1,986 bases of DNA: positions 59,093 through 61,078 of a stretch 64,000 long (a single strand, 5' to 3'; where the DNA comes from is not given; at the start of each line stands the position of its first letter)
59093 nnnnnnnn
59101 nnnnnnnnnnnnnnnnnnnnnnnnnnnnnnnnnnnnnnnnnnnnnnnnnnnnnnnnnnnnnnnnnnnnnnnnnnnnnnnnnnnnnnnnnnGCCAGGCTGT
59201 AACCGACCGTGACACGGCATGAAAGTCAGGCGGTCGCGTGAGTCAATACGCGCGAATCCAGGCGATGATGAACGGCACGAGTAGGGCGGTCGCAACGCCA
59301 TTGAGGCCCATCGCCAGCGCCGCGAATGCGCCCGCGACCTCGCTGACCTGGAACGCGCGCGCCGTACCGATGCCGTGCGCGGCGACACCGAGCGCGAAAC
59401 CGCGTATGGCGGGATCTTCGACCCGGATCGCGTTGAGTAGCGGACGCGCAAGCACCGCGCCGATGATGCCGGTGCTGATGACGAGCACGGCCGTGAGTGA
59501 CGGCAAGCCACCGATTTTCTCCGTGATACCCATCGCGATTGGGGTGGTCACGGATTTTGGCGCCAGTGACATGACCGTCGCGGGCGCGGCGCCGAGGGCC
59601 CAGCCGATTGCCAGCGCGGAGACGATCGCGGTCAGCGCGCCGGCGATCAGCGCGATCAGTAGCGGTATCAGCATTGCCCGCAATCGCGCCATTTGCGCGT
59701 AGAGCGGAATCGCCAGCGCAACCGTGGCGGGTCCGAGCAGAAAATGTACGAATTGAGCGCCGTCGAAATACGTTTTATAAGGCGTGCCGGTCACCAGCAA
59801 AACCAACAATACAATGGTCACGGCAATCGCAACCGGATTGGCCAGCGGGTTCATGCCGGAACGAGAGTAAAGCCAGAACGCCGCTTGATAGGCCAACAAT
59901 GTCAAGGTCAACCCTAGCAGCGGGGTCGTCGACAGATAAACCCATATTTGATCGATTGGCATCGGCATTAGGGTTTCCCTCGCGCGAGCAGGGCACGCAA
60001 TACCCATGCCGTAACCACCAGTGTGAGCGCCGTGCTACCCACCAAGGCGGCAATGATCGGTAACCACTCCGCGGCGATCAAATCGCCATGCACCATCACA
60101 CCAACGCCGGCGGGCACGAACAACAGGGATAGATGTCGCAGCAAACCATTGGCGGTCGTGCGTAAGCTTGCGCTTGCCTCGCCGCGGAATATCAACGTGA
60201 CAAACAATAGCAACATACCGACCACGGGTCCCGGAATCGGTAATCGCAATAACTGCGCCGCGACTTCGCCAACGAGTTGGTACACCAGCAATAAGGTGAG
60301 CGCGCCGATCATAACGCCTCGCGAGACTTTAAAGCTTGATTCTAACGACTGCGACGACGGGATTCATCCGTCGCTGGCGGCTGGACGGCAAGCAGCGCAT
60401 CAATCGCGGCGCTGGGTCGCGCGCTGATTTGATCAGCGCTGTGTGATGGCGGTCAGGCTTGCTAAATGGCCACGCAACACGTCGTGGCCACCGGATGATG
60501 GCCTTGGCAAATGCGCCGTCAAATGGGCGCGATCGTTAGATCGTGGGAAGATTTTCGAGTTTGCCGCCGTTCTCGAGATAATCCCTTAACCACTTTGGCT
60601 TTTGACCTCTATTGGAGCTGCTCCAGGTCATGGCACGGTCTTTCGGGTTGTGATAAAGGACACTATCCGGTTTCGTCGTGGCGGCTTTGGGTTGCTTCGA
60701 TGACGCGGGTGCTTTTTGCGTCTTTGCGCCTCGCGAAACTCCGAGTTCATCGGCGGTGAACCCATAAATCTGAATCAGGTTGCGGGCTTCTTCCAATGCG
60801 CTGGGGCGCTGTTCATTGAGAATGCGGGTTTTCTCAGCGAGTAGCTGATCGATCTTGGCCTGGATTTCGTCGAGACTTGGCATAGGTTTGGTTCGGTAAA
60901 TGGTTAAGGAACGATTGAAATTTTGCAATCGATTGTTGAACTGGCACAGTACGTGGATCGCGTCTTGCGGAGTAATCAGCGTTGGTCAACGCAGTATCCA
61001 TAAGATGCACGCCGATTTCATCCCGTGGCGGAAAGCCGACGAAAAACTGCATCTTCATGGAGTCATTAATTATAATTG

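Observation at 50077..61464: tRNA-anchored putative genomic island between the conserved ffh and murJ neighbourhoods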

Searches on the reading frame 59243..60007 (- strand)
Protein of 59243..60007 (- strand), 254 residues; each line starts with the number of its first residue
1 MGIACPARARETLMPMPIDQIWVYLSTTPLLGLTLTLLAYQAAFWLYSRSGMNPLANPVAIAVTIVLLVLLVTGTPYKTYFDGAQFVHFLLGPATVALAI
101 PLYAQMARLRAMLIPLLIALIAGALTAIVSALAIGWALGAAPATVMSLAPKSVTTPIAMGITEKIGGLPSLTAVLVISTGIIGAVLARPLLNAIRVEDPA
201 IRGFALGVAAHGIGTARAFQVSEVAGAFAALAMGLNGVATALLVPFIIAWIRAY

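Call 4: search_protein_families(library=pfam, proteins=[window:59243-60007:-])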
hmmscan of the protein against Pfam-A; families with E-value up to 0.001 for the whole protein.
window:59243-60007:- (254 aa): 1 family
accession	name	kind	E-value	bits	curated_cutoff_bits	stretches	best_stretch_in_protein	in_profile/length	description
PF04172.21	LrgB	-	8.5e-80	267.6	25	1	36-249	1-213/214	LrgB-like family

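Call 30: find_homologous_proteins(query=window:59243-60007:-, max_evalue=1e-30)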
Query window:59243-60007:- (254 aa): 7999 proteins with E <= 1e-30 among 8000 candidates; the best 120 are listed.
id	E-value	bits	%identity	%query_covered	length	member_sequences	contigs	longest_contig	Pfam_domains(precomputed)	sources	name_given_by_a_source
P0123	7.5e-138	476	100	94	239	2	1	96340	PF04172.22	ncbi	ncbi:MAG: LrgB family protein [Thiotrichales bacterium]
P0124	1.5e-118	413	85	94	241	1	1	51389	PF04172.22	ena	-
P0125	1.5e-117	410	84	94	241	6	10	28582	PF04172.22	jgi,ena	jgi:predicted murein hydrolase (TIGR00659 family)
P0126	2.5e-116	406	71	82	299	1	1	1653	PF04172.22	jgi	-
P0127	9.7e-116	404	82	94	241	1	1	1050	PF04172.22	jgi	jgi:predicted murein hydrolase (TIGR00659 family)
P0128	3.5e-114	399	80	94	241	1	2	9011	PF04172.22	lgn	-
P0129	5.4e-114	398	83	92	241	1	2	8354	PF04172.22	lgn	-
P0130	2.2e-113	396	80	94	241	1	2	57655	PF04172.22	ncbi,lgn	-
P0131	2.5e-112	393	80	94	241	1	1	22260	PF04172.22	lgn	-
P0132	6.9e-110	385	77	94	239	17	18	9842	PF04172.22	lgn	-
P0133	1.2e-109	384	78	95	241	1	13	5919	PF04172.22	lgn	-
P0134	3.0e-105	369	77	93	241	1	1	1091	PF04172.22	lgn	-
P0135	8.6e-105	368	79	86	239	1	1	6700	PF04172.22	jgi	jgi:predicted murein hydrolase (TIGR00659 family)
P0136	8.7e-105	368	78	87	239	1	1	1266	PF04172.22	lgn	-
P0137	8.9e-105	368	77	87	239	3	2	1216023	PF04172.22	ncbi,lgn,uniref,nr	ncbi:LrgB family protein [Sulfurisoma sediminicola]|uniref:Putative murein hydrolase (TIGR00659 fami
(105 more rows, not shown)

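Call 31: find_encoding_contigs(protein=P0124, flank=10000, max_places=4)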
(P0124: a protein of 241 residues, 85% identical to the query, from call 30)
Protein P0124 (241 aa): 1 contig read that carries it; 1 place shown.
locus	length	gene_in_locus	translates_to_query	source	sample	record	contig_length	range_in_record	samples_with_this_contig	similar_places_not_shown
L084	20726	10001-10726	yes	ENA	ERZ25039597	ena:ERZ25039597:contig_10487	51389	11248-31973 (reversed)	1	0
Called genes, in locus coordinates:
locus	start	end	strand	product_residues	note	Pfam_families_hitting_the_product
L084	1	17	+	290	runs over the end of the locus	-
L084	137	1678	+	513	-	PF00474:SSF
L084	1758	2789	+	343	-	PF01136:Peptidase_U32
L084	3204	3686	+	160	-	PF01136:Peptidase_U32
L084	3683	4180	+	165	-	PF02036:SCP2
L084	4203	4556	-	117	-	PF12833:HTH_18, PF00165:HTH_AraC (faint)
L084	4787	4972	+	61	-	-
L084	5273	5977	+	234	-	PF02463:SMC_N (faint), PF13191:AAA_16 (faint), PF00005:ABC_tran, PF13304:AAA_21 (faint)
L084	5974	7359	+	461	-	PF02687:FtsX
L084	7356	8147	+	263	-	PF17131:TP_0789-like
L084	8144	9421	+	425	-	-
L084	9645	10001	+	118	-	PF03788:LrgA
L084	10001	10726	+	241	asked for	PF04172:LrgB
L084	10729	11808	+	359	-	PF04892:VanZ-LLP1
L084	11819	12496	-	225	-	PF03060:NMO, PF01070:FMN_dh (weak)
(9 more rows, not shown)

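Call 32: find_encoding_contigs(protein=P0125, flank=10000, max_places=4)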
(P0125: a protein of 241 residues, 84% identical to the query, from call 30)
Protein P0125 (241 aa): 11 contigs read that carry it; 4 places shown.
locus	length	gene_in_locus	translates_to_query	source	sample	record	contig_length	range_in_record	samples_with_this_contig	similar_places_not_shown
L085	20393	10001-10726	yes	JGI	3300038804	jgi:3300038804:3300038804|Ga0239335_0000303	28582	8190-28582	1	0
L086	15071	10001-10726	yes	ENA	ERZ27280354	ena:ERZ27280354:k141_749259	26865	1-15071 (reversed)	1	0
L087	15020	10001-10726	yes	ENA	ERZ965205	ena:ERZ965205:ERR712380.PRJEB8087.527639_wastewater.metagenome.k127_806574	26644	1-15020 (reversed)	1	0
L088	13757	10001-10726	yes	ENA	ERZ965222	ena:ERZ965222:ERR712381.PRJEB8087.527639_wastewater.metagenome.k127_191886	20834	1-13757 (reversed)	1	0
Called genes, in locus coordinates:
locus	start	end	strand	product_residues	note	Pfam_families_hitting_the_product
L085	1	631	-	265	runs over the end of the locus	PF00106:adh_short, PF08659:KR, PF13561:adh_short_C2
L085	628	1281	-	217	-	PF00085:Thioredoxin (faint), PF13462:Thioredoxin_4, PF01323:DSBA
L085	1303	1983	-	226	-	PF05036:SPOR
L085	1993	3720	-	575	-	PF03485:Arg_tRNA_synt_N, PF00750:tRNA-synt_1d, PF05746:DALR_1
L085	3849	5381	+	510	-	PF03109:ABC1, PF27536:UbiB_helical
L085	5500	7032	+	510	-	PF00474:SSF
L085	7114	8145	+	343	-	PF01136:Peptidase_U32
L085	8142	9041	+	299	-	PF01136:Peptidase_U32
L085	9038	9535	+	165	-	PF02036:SCP2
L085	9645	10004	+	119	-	PF03788:LrgA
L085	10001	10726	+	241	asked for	PF04172:LrgB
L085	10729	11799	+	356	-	PF04892:VanZ-LLP1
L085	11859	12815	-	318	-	PF03060:NMO, PF01070:FMN_dh (weak)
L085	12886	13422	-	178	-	PF08714:Fae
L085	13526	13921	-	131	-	PF01479:S4, PF28601:HSP15_C (weak)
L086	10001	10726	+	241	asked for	PF04172:LrgB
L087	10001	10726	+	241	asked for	PF04172:LrgB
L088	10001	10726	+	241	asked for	PF04172:LrgB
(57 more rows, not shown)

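Call 72: find_encoding_contigs(protein=P0130, flank=8000, max_places=3)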
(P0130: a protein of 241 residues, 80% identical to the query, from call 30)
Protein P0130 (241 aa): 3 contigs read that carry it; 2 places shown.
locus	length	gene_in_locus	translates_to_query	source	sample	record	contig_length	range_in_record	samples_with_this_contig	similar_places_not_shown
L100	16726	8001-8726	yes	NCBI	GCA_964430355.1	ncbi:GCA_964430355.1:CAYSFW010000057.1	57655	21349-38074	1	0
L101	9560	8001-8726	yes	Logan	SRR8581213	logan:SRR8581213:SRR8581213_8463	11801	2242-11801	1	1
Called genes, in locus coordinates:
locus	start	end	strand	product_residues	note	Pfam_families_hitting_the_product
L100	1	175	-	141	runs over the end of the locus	PF02635:DsrE, PF13686:DrsE_2 (weak)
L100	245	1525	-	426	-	PF02492:cobW, PF03193:RsgA_GTPase (faint), PF07683:CobW_C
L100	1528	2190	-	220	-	PF08856:DUF1826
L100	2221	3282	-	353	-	PF02492:cobW, PF07683:CobW_C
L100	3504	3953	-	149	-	PF01475:FUR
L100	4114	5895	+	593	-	PF13676:TIR_2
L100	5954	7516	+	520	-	PF00881:Nitroreductase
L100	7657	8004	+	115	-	PF03788:LrgA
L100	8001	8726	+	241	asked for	PF04172:LrgB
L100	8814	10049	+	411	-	PF04551:GcpE, PF26540:GcpE_C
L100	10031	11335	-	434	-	PF03486:HI0933_like, PF22780:HI0933_like_1st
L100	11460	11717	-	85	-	-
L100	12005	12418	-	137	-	-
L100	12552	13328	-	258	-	PF02348:CTP_transf_3, PF12804:NTP_transf_3 (weak)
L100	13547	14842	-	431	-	PF05159:Capsule_synth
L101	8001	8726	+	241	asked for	PF04172:LrgB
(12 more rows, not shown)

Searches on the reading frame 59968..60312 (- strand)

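Call 4: search_protein_families(library=pfam, proteins=[window:59968-60312:-])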
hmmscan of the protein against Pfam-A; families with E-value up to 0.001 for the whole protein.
window:59968-60312:- (114 aa): 1 family
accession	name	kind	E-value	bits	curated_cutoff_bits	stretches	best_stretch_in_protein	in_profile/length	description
PF03788.19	LrgA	-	5.9e-30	103.5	28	1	12-104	1-93/94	LrgA family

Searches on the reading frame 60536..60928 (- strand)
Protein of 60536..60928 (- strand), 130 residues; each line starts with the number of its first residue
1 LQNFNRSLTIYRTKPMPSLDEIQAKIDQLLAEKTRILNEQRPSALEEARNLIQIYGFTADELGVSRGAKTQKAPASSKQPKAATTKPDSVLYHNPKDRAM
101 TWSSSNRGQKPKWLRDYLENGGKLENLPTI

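Call 4: search_protein_families(library=pfam, proteins=[window:60536-60928:-])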
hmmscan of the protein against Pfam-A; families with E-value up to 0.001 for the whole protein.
window:60536-60928:- (130 aa): 1 family
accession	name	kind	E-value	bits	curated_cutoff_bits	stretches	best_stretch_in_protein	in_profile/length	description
PF00816.26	Histone_HNS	-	3.6e-06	27.1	25.6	1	92-126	3-35/38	H-NS histone C-terminal domain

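Call 39: search_protein_families(library=padloc, proteins=[window:60536-60928:-], max_evalue=0.01)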
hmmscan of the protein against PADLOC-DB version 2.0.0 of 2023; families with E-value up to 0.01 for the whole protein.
window:60536-60928:- (130 aa): 0 families

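Call 40: search_protein_families(library=ncbifam, proteins=[window:60536-60928:-], max_evalue=0.01)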
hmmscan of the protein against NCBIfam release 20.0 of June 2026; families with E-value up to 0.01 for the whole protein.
window:60536-60928:- (130 aa): 0 families

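Call 65: search_dna_similar(query=window:60536-60886:-, collection=plasmids, mode=protein, max_rows=10, max_evalue=0.001)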
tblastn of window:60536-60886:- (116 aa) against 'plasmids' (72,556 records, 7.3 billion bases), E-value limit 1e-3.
Records with a match: 6; places in all: 6; records where one place covers at least 80% of the query: 5.
Best place of each record, by identity: <60% 6.
By first word of the organism name: Paracoccus 2; Azonexus 1; Variovorax 1; Aromatoleum 1; Cupriavidus 1.
By predicted mobility (MOB-suite, as given by PLSDB): non-mobilizable 3; mobilizable 2; conjugative 1.
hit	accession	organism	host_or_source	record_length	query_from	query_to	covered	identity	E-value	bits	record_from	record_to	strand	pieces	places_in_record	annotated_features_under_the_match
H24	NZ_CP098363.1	Paracoccus sp. TOH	cell cuture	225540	2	113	97%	29.5%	1e-5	49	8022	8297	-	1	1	H-NS histone family protein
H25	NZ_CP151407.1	Azonexus hydrophilus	metagenomic assembly,groundwater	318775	2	113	97%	29.5%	1e-4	47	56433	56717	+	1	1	H-NS histone family protein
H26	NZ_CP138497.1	Variovorax boronicumulans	Legume root,PacBio whole genome assembly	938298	7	113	92%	29.1%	1e-4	47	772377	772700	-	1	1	H-NS histone family protein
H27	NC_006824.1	Aromatoleum aromaticum EbN1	-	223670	2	113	97%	26.8%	6e-4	45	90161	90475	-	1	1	H-NS histone family protein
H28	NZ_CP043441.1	Cupriavidus campinensis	cell culture,soil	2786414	2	113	97%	26.8%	9e-4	44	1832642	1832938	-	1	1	none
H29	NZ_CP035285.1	Paracoccus versutus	whole organism,soil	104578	24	113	78%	31.1%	5e-5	48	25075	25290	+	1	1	H-NS histone family protein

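Call 90: search_protein_representatives(protein=window:60536-60883:-)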
Query: 115 residues. Proteins with E-value up to 0.001 (for the whole library): 533; up to 1e-10: 15; up to 1e-30: 1. The best 150 are listed.
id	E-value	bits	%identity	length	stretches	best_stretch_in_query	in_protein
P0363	1.5e-69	247.1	100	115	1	1-115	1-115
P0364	7.3e-23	96.9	49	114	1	3-111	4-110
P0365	2.4e-14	69.5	42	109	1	4-112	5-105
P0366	4.2e-14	68.7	36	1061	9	4-41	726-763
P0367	6.7e-14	68.1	41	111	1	2-112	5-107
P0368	1.0e-13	67.5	46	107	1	4-112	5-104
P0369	4.8e-13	65.3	42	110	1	2-112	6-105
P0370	9.8e-13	64.3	41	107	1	5-112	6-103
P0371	2.4e-12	63.1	45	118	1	4-112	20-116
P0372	3.8e-12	62.4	42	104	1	2-112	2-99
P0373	1.0e-11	61.1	41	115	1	3-111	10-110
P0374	1.4e-11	60.6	40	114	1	20-111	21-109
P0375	4.8e-11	58.9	36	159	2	3-103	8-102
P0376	5.2e-11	58.8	34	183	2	8-113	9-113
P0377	9.0e-11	58.0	36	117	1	6-109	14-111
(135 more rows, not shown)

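Call 91: list_cluster_members(proteins=[P0363, P0364, P0365, P0367, P0368, P0369, P0370, P0371, P0372, P0373])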
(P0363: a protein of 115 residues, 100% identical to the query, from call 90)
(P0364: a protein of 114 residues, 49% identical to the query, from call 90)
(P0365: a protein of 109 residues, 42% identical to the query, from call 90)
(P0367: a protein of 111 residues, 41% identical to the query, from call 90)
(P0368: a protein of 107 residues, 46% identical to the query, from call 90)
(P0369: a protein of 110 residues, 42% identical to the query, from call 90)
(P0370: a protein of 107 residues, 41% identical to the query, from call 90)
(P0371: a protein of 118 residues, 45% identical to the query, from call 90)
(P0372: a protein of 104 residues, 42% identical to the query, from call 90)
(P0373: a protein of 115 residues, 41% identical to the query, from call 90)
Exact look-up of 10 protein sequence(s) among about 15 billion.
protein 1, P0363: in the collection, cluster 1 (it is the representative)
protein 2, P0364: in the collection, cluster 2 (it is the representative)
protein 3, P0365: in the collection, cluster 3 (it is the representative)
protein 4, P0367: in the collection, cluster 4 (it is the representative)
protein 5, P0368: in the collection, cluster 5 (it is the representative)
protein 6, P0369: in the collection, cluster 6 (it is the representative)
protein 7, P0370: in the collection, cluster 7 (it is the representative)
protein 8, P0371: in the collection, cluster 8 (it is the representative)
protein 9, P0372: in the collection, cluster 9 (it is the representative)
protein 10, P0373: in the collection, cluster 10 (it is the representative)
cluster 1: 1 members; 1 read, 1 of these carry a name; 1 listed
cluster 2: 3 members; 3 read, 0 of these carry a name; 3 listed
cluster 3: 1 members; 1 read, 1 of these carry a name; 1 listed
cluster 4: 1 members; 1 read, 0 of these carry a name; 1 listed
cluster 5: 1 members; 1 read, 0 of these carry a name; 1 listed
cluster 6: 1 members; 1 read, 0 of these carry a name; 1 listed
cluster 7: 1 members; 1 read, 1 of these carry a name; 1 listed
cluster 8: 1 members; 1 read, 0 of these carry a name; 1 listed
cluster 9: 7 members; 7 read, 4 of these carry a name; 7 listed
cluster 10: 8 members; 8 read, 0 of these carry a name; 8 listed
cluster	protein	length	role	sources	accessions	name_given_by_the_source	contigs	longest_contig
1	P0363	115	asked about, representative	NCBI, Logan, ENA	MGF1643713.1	MAG: H-NS family nucleoid-associated regulatory protein [Thiotrichales bacterium]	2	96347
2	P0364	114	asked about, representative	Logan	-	-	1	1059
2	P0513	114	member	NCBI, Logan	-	-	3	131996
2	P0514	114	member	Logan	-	-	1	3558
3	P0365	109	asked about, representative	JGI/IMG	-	DNA-binding protein H-NS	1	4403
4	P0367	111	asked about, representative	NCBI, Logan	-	-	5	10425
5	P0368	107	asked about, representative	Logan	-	-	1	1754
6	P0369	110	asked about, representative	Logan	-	-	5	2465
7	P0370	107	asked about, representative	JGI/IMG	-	DNA-binding protein H-NS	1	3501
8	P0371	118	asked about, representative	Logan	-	-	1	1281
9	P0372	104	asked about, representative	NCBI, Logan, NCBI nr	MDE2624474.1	MAG: H-NS histone family protein [Betaproteobacteria bacterium] | H-NS histone family protein [Betaproteobacteria bacterium]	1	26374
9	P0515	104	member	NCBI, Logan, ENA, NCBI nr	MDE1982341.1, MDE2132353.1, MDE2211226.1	MAG: H-NS histone family protein [Betaproteobacteria bacterium] | H-NS histone family protein [Betaproteobacteria bacterium]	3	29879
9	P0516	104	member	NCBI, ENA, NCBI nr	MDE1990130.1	MAG: H-NS histone family protein [Betaproteobacteria bacterium] | H-NS histone family protein [Betaproteobacteria bacterium]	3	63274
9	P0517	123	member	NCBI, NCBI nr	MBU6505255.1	MAG: H-NS histone family protein [Betaproteobacteria bacterium] | H-NS histone family protein [Betaproteobacteria bacterium]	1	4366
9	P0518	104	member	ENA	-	-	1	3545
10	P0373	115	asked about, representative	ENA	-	-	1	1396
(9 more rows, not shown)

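Call 92: find_encoding_contigs(protein=P0513, flank=6000, max_places=3)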
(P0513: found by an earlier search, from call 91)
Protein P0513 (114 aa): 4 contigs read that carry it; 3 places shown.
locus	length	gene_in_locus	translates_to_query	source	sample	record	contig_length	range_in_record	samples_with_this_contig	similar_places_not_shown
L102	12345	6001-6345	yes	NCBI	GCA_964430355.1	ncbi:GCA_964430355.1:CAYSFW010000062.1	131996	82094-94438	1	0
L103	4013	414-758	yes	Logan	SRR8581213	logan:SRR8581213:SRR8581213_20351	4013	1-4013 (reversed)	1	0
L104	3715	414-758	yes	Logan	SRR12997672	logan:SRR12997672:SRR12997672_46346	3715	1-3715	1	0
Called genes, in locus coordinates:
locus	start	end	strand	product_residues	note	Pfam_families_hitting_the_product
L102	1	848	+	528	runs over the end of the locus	-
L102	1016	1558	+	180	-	PF03843:Slp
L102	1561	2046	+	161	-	PF03843:Slp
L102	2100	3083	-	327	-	PF02739:5_3_exonuc_N, PF01367:5_3_exonuc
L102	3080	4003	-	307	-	PF00056:Ldh_1_N, PF02866:Ldh_1_C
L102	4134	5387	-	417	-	PF00390:malic, PF03949:Malic_M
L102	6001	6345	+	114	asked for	PF00816:Histone_HNS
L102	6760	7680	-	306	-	PF00005:ABC_tran, PF13304:AAA_21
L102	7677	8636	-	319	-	PF00753:Lactamase_B, PF23023:Anti-Pycsar_Apyc1 (weak), PF19583:ODP (weak)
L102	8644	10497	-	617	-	PF00920:ILVD_EDD_N, PF24877:ILV_EDD_C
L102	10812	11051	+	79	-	-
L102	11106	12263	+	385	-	PF04389:Peptidase_M28 (weak), PF01546:Peptidase_M20, PF07687:M20_dimer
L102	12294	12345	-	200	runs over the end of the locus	-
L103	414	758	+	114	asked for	PF00816:Histone_HNS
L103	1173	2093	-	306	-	PF00005:ABC_tran, PF13304:AAA_21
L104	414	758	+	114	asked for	PF00816:Histone_HNS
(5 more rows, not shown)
